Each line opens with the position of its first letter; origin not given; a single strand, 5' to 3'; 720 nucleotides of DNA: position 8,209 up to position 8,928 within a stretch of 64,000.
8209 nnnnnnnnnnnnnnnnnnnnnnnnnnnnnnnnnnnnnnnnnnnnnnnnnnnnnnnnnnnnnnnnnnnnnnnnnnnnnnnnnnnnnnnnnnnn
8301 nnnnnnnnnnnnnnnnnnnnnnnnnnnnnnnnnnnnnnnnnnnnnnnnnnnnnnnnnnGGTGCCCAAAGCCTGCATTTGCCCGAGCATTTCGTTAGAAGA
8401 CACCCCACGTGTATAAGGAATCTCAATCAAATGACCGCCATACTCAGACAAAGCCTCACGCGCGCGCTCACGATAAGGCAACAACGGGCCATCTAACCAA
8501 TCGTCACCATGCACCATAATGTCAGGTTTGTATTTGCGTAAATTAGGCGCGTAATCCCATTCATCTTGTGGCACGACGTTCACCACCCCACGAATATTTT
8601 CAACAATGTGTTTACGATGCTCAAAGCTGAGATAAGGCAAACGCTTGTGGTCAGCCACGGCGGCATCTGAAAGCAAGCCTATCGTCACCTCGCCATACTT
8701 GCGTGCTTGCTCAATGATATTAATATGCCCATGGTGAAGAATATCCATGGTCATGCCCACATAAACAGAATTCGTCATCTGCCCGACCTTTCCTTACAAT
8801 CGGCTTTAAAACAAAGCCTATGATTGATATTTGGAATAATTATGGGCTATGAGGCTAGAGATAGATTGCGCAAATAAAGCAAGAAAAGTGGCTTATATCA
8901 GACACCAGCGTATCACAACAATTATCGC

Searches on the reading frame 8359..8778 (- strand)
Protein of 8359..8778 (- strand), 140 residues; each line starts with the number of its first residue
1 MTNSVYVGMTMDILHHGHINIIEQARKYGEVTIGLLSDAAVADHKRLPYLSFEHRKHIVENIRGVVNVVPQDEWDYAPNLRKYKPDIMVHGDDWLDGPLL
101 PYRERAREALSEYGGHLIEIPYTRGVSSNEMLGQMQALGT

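Call 61: search_solved_structures(query=window:8359-8778:-, max_evalue=0.001)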
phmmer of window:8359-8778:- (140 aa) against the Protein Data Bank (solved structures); distinct sequences matched with E-value up to 0.001: 9.
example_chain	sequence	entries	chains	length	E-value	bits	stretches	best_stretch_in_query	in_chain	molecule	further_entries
5x3d_A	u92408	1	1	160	9e-47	161.8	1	5-132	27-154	Phosphoenolpyruvate phosphomutase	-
3elb_A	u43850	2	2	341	6.4e-16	61.8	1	10-136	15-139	Ethanolamine-phosphate cytidylyltransferase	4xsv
1coz_A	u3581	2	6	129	4.9e-14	55.7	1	9-95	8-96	PROTEIN (GLYCEROL-3-PHOSPHATE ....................) | glycerol-3-phosphate cytidylyltransferase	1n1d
2b7l_A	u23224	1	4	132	6.4e-12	48.8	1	9-95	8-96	glycerol-3-phosphate cytidylyltransferase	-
9hsm_A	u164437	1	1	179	2.2e-06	30.9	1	5-92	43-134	choline-phosphate cytidylyltransferase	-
9hsg_A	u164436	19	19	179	2.2e-06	30.9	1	5-92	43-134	choline-phosphate cytidylyltransferase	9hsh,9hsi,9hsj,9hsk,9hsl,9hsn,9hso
4zcp_A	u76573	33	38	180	2.2e-06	30.9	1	5-92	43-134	Cholinephosphate cytidylyltransferase | Choline-phosphate cytidylyltransferase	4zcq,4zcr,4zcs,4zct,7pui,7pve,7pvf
3glv_A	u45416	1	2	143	1.5e-05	28.2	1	10-93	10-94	Lipopolysaccharide core biosynthesis protein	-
5x9q_A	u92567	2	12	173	3.1e-05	27.1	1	5-137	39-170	Putative cytidylyltransferase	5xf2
